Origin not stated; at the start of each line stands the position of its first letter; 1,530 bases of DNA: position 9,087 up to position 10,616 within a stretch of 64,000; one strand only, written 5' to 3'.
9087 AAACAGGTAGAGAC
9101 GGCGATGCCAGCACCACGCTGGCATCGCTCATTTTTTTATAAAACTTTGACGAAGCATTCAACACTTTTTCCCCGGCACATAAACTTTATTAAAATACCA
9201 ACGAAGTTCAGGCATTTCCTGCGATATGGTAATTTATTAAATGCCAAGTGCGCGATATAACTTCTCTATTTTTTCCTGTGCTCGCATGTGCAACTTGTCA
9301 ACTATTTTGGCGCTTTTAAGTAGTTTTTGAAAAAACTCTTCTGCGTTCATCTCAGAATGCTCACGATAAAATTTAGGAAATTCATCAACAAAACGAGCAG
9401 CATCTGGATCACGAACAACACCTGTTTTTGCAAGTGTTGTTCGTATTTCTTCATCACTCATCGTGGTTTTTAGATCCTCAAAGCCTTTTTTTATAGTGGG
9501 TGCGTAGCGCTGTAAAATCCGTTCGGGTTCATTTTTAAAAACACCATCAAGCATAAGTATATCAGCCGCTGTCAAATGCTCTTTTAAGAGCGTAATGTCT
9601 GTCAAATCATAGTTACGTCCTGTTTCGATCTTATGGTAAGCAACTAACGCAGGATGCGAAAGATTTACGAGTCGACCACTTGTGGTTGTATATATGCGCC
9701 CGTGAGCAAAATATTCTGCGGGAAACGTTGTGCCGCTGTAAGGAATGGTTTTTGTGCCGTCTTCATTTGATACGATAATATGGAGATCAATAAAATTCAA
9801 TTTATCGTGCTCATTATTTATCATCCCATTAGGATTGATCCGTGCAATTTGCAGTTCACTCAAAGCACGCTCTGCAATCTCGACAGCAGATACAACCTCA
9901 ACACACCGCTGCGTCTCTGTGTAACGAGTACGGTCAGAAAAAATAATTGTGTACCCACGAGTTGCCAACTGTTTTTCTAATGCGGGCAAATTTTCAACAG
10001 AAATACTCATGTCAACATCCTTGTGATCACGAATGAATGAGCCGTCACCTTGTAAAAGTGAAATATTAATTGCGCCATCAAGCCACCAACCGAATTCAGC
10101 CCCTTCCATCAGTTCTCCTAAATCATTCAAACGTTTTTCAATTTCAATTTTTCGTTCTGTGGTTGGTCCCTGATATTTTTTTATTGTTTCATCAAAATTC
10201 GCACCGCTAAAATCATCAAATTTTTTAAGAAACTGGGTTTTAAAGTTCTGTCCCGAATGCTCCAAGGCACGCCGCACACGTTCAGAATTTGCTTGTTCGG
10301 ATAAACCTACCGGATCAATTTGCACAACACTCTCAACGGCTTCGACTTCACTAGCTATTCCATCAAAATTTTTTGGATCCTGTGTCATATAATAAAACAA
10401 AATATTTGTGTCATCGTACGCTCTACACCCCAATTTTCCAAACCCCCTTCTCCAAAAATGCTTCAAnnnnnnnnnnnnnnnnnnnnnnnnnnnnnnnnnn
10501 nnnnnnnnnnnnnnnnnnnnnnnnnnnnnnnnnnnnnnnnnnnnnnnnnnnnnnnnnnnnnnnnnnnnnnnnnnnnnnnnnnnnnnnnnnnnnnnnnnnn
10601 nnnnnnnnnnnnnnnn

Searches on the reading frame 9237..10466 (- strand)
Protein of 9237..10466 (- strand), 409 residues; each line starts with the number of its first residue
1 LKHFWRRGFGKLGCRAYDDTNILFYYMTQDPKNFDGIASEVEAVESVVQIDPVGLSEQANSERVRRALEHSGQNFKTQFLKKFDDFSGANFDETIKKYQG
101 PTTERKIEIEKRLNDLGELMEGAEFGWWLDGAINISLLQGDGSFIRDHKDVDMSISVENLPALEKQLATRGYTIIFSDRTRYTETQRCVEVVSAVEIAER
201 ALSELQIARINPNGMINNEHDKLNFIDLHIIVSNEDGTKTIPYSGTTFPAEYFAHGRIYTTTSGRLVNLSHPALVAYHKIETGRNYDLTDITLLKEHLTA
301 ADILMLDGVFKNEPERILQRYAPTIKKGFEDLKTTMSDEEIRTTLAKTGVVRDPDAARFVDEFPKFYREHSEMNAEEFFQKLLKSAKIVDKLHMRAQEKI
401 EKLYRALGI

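Call 3: search_protein_families(library=pfam, proteins=[window:9237-10466:-], max_evalue=0.1)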
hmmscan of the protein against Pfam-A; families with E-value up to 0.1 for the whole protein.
window:9237-10466:- (409 aa): 2 families
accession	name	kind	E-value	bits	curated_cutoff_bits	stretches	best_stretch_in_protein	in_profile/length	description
PF10706.15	Aminoglyc_resit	-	1.6e-10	41.8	21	1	116-187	5-75/149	Aminoglycoside-2''-adenylyltransferase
PF09406.16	DUF2004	-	0.033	14.9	27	0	339-404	14-75/122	Protein of unknown function (DUF2004)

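Call 4: search_protein_families(library=ncbifam, proteins=[window:9237-10466:-], max_evalue=0.1)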
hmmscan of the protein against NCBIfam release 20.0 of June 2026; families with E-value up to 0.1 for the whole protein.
window:9237-10466:- (409 aa): 5 families
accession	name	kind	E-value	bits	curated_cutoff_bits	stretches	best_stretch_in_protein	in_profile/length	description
NF000153.1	linco_LnuAN2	exception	1.8e-05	24.6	340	1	114-174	13-71/170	lincosamide nucleotidyltransferase Lnu(AN2)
NF000236.1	linco_LnuA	exception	3e-05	24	300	1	110-174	8-70/161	lincosamide nucleotidyltransferase Lnu(A)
NF000478.2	linco_LnuE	exception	0.00049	20.3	350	1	110-175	8-71/160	lincosamide nucleotidyltransferase Lnu(E)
NF000017.1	linco_LnuD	exception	0.00051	20.1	325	0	121-180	15-72/164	lincosamide nucleotidyltransferase Lnu(D)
NF000061.1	linco_LnuP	exception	0.0019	18.3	300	0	220-257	81-117/166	lincosamide nucleotidyltransferase Lnu(P)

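Call 5: search_protein_families(library=padloc, proteins=[window:9237-10466:-], max_evalue=0.1)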
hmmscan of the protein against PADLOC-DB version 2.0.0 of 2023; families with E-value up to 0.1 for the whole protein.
window:9237-10466:- (409 aa): 0 families

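Call 6: search_protein_families(library=phrogs, proteins=[window:9237-10466:-], max_evalue=0.1)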
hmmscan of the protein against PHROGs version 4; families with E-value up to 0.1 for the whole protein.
window:9237-10466:- (409 aa): 1 family
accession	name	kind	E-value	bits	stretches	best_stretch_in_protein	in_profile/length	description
phrog_33648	-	unknown function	0.058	13.4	1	124-206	140-224/412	-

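Call 11: find_homologous_proteins(query=window:9237-10388:-)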
Query window:9237-10388:- (383 aa): 6 proteins with E <= 0.001 among 5159 candidates.
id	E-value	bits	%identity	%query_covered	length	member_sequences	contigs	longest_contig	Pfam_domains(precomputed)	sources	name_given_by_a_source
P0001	4.2e-252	854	100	100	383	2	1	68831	PF10706.16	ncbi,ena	-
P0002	1.5e-125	438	53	100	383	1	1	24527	PF10706.16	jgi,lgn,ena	-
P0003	9.0e-125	435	54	100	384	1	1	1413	PF10706.16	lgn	-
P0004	1.9e-92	329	46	92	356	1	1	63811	-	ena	-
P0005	1.6e-78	283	44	88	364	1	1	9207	-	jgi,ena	-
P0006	2.4e-58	216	38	82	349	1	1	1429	PF10706.16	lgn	-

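Call 12: find_encoding_contigs(protein=P0002, flank=6000, max_places=3)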
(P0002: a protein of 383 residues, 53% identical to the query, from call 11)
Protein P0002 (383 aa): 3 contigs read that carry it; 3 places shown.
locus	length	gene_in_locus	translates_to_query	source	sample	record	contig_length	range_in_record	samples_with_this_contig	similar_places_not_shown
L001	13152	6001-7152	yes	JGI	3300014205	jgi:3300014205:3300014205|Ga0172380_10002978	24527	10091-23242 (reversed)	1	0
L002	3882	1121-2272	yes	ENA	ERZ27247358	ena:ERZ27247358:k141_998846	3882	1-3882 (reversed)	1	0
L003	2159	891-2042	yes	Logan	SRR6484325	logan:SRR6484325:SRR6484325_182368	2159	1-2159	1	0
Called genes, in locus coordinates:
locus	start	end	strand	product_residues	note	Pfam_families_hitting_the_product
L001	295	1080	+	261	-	-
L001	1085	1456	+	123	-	-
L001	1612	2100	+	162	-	PF00583:Acetyltransf_1, PF13302:Acetyltransf_3 (weak), PF13673:Acetyltransf_10, PF13508:Acetyltransf_7, PF08445:FR47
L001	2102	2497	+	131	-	-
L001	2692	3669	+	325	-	PF13310:Virulence_RhuM, PF02661:Fic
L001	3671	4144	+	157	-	PF01230:HIT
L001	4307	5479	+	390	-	PF08443:RimK (faint)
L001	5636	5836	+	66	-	-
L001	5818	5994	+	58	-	PF08843:AbiEii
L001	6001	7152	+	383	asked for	PF10706:Aminoglyc_resit (faint)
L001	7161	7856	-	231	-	PF24827:AstE_AspA_cat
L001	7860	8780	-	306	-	PF01156:IU_nuc_hydro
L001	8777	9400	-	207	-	PF00702:Hydrolase, PF13419:HAD_2, PF13242:Hydrolase_like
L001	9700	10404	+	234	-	-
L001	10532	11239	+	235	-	-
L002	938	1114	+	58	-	PF08843:AbiEii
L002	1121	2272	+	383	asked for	PF10706:Aminoglyc_resit (faint)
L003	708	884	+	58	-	PF08843:AbiEii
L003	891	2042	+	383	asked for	PF10706:Aminoglyc_resit (faint)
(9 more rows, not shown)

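Call 13: find_encoding_contigs(protein=P0004, flank=6000, max_places=3)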
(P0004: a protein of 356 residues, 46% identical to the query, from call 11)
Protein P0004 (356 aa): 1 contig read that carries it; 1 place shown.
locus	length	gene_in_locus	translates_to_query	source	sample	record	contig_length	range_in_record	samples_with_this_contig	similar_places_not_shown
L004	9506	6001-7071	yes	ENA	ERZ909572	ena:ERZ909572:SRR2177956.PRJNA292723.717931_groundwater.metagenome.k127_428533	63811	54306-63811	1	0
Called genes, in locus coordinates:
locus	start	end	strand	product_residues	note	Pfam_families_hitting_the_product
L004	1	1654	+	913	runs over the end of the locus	PF00004:AAA, PF17862:AAA_lid_3 (weak)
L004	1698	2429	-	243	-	PF07722:Peptidase_C26 (faint), PF00117:GATase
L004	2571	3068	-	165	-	-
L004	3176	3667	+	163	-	-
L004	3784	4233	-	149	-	-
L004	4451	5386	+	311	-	-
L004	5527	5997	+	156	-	PF00293:NUDIX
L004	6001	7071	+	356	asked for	-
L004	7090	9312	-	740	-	PF00175:NAD_binding_1 (faint), PF00989:PAS, PF08448:PAS_4, PF13426:PAS_9, PF08447:PAS_3, PF00512:HisKA, PF02518:HATPase_c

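Call 14: find_encoding_contigs(protein=P0005, flank=6000, max_places=3)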
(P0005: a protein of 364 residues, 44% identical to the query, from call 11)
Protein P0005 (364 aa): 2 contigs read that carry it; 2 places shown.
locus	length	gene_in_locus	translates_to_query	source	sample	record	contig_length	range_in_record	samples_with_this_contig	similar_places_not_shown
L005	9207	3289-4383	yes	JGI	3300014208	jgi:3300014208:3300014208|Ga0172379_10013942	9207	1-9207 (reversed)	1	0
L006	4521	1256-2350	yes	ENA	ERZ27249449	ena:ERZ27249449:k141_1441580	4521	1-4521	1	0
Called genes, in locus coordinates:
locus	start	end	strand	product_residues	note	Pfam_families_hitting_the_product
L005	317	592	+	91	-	PF01541:GIY-YIG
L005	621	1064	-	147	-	PF18856:baeRF_family12, PF10116:Host_attach (weak)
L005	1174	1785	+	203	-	PF01988:VIT1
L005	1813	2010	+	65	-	PF04945:YHS (faint)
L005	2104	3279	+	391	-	PF00266:Aminotran_5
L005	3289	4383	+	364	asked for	-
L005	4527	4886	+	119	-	PF01592:NifU_N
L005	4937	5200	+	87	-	PF13459:Fer4_15, PF13370:Fer4_13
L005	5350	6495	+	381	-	PF07992:Pyr_redox_2, PF13738:Pyr_redox_3 (faint), PF00070:Pyr_redox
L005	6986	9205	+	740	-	?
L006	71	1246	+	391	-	PF00266:Aminotran_5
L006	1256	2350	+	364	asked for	-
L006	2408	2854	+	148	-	PF01592:NifU_N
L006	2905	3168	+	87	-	PF13459:Fer4_15, PF13370:Fer4_13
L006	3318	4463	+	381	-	PF07992:Pyr_redox_2, PF13738:Pyr_redox_3 (faint), PF00070:Pyr_redox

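Call 18: search_solved_structures(query=A1, max_evalue=1, show_alignments=3)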
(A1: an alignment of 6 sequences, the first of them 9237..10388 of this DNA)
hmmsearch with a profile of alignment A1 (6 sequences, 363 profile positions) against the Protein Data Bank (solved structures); distinct sequences matched with E-value up to 1: 3.
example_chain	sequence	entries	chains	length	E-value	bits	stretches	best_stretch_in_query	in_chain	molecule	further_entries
4wh5_A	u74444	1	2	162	3.8e-05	26.1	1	65-130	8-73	Lincosamide resistance protein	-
4fo1_A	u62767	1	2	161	3.9e-05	26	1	65-130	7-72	Lincosamide resistance protein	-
9b0x_L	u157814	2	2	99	0.32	13.1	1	26-76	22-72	ATP synthase coupling factor 6, F6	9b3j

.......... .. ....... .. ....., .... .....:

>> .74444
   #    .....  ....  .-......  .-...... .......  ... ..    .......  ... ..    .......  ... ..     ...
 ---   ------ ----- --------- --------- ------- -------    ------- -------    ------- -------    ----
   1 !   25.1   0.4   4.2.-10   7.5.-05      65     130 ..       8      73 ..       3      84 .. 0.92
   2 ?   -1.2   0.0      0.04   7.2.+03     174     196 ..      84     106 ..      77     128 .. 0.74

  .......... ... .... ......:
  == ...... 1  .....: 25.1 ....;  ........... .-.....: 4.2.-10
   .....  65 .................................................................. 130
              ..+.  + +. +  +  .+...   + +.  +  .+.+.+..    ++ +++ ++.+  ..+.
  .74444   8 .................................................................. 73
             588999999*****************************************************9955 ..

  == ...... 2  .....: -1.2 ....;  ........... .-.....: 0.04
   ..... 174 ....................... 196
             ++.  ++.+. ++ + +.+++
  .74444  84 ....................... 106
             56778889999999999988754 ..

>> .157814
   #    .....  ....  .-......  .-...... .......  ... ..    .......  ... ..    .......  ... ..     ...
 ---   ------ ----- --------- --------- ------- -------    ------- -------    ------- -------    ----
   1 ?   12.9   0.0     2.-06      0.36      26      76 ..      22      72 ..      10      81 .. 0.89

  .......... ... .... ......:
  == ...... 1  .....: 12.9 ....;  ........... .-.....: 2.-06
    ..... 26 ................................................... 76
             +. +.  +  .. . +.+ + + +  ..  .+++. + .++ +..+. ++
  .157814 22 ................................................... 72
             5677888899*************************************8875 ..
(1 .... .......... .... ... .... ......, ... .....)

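Call 22: find_encoding_contigs(protein=P0007, flank=3000, max_places=3)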
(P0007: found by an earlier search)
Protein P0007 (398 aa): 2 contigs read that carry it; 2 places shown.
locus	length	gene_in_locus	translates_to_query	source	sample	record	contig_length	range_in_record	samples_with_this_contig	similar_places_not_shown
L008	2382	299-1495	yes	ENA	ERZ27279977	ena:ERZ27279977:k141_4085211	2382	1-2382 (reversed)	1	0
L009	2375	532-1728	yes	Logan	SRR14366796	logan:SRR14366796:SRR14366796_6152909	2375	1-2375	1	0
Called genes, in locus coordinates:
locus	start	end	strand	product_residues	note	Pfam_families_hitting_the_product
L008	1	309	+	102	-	?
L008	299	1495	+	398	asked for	PF10706:Aminoglyc_resit (weak)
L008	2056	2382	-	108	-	?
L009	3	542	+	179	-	?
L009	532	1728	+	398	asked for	PF10706:Aminoglyc_resit (weak)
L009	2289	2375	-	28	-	?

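Call 31: predict_structure(alignment_id=A1)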
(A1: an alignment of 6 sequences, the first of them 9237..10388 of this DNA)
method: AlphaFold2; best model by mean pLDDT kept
length: 383 residues; sequences in the alignment: 6
mean_pLDDT: 82.0   pTM: 0.76
mean pLDDT of the five models: 82.0, 80.8, 80.4, 78.6, 68.3
residues with pLDDT >= 90: 181; 70-90: 138; 50-70: 30; < 50: 34
segments of 3 or more residues with pLDDT < 50: 1-33
pLDDT, mean of each block of 10 residues (from residue 1): 28 27 32 55 61 75 70 82 89 90 89 83 85 92 89 85 89 87 84 65 91 89 87 91 93 84 85 94 94 92 94 96 92 95 93 95 94 93 88
secondary structure, 60 per line:
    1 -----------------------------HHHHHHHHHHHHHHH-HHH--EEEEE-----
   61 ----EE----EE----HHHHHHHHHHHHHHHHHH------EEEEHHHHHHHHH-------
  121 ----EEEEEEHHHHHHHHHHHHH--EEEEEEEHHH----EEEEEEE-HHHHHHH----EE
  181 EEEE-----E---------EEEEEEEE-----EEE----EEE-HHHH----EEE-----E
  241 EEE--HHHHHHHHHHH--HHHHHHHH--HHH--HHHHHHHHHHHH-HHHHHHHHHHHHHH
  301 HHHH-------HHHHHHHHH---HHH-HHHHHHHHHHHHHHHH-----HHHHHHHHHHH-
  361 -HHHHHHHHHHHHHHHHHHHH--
elements in order: H30-44 E51-55 H77-94 E101-104 H105-113 E125-130 H131-143 E146-152 E160-166 H168-174 E179-184 E200-207 E213-215 E220-222 H224-227 E232-234 E240-243 H246-256 H259-266 H274-285 H287-304 H312-320 H328-343 H349-359 H362-381

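Call 33: search_protein_representatives(alignment_id=A1)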
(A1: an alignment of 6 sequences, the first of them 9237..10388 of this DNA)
Query: 6 sequences, 363 profile positions. Proteins with E-value up to 0.001 (for the whole library): 295; up to 1e-10: 171; up to 1e-30: 88. The best 150 are listed.
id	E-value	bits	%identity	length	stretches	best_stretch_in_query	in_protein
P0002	3.2e-182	621.9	-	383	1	3-363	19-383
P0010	1.6e-123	428.7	-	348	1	25-363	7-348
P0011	9.2e-118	409.8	-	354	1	19-362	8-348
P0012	3.3e-75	269.8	-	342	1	30-357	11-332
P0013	1.4e-64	234.8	-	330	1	32-338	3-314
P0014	7.4e-64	232.4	-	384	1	36-349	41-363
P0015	4.5e-63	229.8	-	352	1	34-348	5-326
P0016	3.6e-62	226.9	-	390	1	40-357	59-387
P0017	1.3e-61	225.0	-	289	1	38-270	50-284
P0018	1.5e-60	221.5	-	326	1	40-346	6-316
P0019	2.5e-60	220.8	-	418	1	33-332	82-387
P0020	1.6e-57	211.6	-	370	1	39-359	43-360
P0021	1.0e-55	205.6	-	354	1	38-337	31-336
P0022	3.7e-54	200.5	-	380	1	48-299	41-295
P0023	6.1e-54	199.8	-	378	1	11-349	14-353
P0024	1.0e-50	189.2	-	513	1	31-346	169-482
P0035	4.2e-45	170.7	-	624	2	26-348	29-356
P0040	5.7e-44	167.0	-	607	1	42-339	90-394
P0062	1.7e-40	155.6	-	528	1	27-352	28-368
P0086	6.4e-36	140.5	-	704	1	51-301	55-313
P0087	2.8e-35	138.4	-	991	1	27-336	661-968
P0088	2.7e-34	135.2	-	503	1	23-353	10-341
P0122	2.7e-20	89.1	-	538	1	31-249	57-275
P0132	4.7e-17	78.4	-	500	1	122-270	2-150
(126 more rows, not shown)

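Call 37: fold_search(model_id=the predicted structure, library=pdb)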
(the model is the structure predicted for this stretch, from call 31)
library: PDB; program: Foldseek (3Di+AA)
matches with E <= 10: 342; with E <= 0.001: 6
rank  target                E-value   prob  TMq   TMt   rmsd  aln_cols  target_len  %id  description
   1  8an5_B                9.6e-05  1.00  0.34  0.65   5.2       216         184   17  MenAT1 toxin-antitoxin complex (rv0078a-rv0078b) from Mycobacterium tuberculosis H37Rv (released 2023-08-02)
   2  4fo1_A                1.3e-04  1.00  0.31  0.66   5.5       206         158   19  Crystal structure of lincosamide antibiotic adenylyltransferase LnuA, apo (released 2012-07-04)
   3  8an4_A                2.5e-04  1.00  0.33  0.60   6.5       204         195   16  MenT1 toxin (rv0078a) from Mycobacterium tuberculosis H37Rv (released 2023-08-02)
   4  8an4_B                3.6e-04  1.00  0.34  0.62   6.4       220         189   16  MenT1 toxin (rv0078a) from Mycobacterium tuberculosis H37Rv (released 2023-08-02)
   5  8an5_A                4.3e-04  1.00  0.32  0.58   6.3       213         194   14  MenAT1 toxin-antitoxin complex (rv0078a-rv0078b) from Mycobacterium tuberculosis H37Rv (released 2023-08-02)
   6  8rr5                  6.9e-04  1.00  0.32  0.63   6.3       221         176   15  MenT1 toxin (rv0078a) from Mycobacterium tuberculosis H37Rv, phosphorylated at T39 (released 2024-09-11)
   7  4wqk                  1.2e-03  1.00  0.32  0.63   5.2       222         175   13  Crystal structure of aminoglycoside nucleotidylyltransferase ANT(2")-Ia, apo form (released 2014-11-12)
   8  5kqj_MODEL_1_A        1.5e-03  1.00  0.33  0.62   6.7       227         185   11  Solution Structure of Antibiotic-Resistance Factor ANT(2'')-Ia Reveals Substrate-Regulated Conformation Dynami (released 2017-07-12)
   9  5cfu                  2.2e-03  1.00  0.28  0.55   7.1       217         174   12  Crystal Structure of ANT(2")-Ia in complex with adenylyl-2"-tobramycin (released 2016-07-20)
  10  5cfs                  2.5e-03  1.00  0.32  0.62   5.3       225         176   13  Crystal Structure of ANT(2")-Ia in complex with AMPCPP and tobramycin (released 2016-03-16)
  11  6kal_A                5.9e-03  1.00  0.29  0.25   5.5       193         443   12  Crystal structure of FKRP in complex with Mg ion and CMP (released 2020-01-15)
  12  4p37_B                8.1e-03  0.90  0.25  0.20  22.2       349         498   12  Crystal structure of the Megavirus polyadenylate synthase (released 2015-04-01)
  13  6kal_B                1.2e-02  1.00  0.27  0.23   5.1       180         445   14  Crystal structure of FKRP in complex with Mg ion and CMP (released 2020-01-15)
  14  6l7s_B                1.5e-02  1.00  0.27  0.23   4.6       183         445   13  Crystal structure of FKRP in complex with Mg ion, Zinc peak data (released 2020-01-15)
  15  4p37_A                1.5e-02  0.84  0.25  0.20  21.5       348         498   12  Crystal structure of the Megavirus polyadenylate synthase (released 2015-04-01)
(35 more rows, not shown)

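Call 39: find_related_loci(query=A4, collection=genome_contigs, flank=6000)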
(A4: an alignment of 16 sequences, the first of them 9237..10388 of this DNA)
Query A4 (383 aa) in genome_contigs; peptide patterns used: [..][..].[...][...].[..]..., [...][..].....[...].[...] (x = any residue, [..] = any of these).
54 stretches matched a pattern; 10 encode a relative of the query (tblastn E <= 1e-3); 10 distinct loci.
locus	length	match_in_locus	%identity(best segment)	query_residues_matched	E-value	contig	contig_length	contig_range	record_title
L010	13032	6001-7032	37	39-382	1e-69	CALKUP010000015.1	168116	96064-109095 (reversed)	MAG TPA_asm: uncultured bacterium isolate SRR6231170_bin.100_CONCOCT_v1.1_MAG genome assembly, contig: ERZ650281.12, who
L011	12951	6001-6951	32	57-374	2e-43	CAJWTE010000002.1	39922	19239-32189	TPA_asm: uncultured bacterium isolate ERR599159_bin.42_MetaBAT_v2.12.1_MAG genome assembly, contig: NODE_253_length_3992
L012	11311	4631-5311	37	57-289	1e-42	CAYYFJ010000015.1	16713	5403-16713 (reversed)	MAG TPA_asm: uncultured Candidatus Saccharibacteria bacterium isolate binchicken_co125_814 genome assembly, contig: NODE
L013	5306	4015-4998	31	57-380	1e-41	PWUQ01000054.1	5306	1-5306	MAG: Candidatus Parvarchaeota archaeon isolate CSSed11_243R1 CS-Sed11-C34748, whole genome shotgun sequence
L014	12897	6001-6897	32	57-352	1e-40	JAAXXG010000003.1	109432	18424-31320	MAG: Candidatus Moraniibacteriota bacterium isolate W9_Combined_metabat2_075 W9_Combined_metabat2_075_NODE_97, whole gen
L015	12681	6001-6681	40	57-289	2e-44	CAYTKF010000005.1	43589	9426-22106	MAG TPA_asm: uncultured Candidatus Saccharibacteria bacterium isolate binchicken_co191_187 genome assembly, contig: NODE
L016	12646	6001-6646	40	71-290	5e-34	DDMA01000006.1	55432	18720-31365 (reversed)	MAG TPA_asm: Patescibacteria group bacterium UBA2558 UBA2558_contig_656, whole genome shotgun sequence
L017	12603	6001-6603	32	72-295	2e-25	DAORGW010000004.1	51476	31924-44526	MAG TPA_asm: bacterium isolate AMR_MDS_1220 NODE_292_length_51476_cov_10.624725, whole genome shotgun sequence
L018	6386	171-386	41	72-145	2e-12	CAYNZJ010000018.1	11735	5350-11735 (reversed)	MAG TPA_asm: uncultured Candidatus Saccharibacteria bacterium isolate SRP219642_co9_61 genome assembly, contig: NODE_384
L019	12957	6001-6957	33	57-366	4e-40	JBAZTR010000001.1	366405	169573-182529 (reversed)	MAG: Patescibacteria group bacterium isolate SO_2017_GW1_208 NODE_201_length_366405_cov_3.417661_OW334_2017, whole genom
